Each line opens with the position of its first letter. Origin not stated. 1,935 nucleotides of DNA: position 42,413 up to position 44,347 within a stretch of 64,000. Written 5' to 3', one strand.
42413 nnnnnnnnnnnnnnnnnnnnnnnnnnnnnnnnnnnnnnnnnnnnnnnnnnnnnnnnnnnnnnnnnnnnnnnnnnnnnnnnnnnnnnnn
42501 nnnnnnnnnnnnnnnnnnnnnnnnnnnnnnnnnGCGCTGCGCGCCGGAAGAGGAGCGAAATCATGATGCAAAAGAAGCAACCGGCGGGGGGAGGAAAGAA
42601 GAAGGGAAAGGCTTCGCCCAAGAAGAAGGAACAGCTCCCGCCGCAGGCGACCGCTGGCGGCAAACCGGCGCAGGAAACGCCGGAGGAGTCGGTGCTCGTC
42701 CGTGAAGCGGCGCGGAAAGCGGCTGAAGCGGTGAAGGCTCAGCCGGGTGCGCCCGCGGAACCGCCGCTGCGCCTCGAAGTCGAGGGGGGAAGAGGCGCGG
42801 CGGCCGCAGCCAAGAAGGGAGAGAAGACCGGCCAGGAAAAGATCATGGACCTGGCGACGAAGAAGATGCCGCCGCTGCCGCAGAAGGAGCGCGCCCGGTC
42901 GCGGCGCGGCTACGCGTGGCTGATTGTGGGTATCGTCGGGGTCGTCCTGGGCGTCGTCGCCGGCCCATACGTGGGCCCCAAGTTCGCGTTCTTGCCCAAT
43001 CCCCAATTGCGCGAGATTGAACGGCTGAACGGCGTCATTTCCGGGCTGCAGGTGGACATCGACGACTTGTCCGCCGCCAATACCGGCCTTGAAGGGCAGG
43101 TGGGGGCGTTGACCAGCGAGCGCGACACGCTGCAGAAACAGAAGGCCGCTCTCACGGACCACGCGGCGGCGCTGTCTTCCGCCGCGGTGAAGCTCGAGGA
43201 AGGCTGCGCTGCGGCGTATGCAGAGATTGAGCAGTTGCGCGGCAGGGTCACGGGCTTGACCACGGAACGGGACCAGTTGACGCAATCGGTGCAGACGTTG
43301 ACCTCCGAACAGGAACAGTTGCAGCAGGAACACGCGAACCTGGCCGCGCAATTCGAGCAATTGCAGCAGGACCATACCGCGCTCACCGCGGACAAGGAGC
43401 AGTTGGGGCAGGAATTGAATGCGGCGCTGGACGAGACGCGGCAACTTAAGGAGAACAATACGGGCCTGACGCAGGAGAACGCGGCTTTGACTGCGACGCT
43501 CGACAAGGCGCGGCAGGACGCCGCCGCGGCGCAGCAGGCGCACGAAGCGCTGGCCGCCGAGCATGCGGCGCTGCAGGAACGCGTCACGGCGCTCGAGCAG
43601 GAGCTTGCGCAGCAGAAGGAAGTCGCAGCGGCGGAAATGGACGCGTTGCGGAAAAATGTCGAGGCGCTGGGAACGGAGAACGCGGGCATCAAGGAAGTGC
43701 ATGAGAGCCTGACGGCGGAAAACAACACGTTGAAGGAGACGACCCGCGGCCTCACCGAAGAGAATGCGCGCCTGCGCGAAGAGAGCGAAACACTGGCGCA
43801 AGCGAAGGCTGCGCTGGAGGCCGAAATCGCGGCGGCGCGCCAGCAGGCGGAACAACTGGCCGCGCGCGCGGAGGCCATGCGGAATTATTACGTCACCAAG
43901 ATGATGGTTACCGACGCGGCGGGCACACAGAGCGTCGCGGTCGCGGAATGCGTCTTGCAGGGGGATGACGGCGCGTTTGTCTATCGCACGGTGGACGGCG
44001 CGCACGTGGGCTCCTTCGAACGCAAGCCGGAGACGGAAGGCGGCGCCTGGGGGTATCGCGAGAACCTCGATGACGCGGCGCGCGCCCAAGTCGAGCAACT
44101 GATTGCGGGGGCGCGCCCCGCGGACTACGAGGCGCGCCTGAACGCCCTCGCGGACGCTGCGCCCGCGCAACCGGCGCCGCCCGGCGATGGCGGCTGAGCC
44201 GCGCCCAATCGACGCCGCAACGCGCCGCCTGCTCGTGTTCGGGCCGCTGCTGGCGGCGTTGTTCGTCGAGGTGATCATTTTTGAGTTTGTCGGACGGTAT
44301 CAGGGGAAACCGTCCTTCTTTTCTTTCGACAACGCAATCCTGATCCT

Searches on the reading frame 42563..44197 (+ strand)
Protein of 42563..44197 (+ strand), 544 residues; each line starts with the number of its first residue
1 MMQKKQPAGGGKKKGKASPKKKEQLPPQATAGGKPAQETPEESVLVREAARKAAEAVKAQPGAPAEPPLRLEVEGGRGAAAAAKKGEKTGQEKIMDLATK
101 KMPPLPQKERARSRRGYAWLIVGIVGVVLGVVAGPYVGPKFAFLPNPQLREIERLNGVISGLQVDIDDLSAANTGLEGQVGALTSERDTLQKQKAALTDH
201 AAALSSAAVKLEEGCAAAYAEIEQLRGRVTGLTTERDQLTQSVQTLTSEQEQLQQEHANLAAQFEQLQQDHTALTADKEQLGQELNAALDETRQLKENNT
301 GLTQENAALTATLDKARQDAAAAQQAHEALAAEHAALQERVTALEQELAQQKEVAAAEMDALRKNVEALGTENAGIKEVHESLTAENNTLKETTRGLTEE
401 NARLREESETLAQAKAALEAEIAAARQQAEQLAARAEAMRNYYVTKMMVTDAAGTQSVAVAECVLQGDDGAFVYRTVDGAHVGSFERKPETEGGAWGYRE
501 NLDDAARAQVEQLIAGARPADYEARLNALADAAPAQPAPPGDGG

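Call 67: search_protein_families(library=pfam, proteins=[window:42563-44197:+], max_evalue=0.00001)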
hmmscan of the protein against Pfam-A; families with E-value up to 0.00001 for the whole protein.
window:42563-44197:+ (544 aa): 9 families
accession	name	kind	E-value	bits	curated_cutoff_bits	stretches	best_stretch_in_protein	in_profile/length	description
PF06005.17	ZapB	-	1.9e-12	47.9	31.5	0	210-266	8-64/71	Cell division protein ZapB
PF24319.2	DUF7491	-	6.8e-08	33.1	30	0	190-273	5-88/90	Coiled-coil region of unknown function (DUF7491)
PF10473.14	CENP-F_leu_zip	-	7.7e-08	32.9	34.5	0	191-269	16-94/140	Leucine-rich repeats of kinetochore protein Cenp-F/LEK1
PF14662.11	KASH_CCD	-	4.1e-07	30.6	43.3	0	294-435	12-148/191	Coiled-coil region of CCDC155 or KASH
PF00170.26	bZIP_1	-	1.2e-06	29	27.6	0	220-256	26-62/64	bZIP transcription factor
PF25450.1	Rab11-FIP3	-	3.4e-06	27.8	31.9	0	221-286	55-120/125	Rab11-FIP3-like domain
PF19220.6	Rod_CreS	-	4.2e-06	26.5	100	1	189-389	17-217/359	Crescentin, rod domain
PF16471.10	JIP_LZII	-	7.5e-06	26.5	30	0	225-269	17-61/71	JNK-interacting protein leucine zipper II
PF00038.26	Filament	-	7.8e-06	26.2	40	0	176-427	59-305/313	Intermediate filament protein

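Call 93: search_protein_families(library=phrogs, proteins=[window:42563-44197:+], max_evalue=0.001)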
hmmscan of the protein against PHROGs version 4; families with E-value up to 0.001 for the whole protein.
window:42563-44197:+ (544 aa): 5 families
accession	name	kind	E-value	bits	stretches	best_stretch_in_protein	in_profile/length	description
phrog_13113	-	unknown function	2.4e-16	61.4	2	353-425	58-130/134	-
phrog_3671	-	unknown function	2.8e-05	25.2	0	380-422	38-80/87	-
phrog_8100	-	unknown function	3.5e-05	25.1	0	356-405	17-65/109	-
phrog_2658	-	other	0.00073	20.8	0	183-253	50-120/126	hol-like chemotaxis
phrog_739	-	lysis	0.00073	20.8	0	233-287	26-80/122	Rz-like spanin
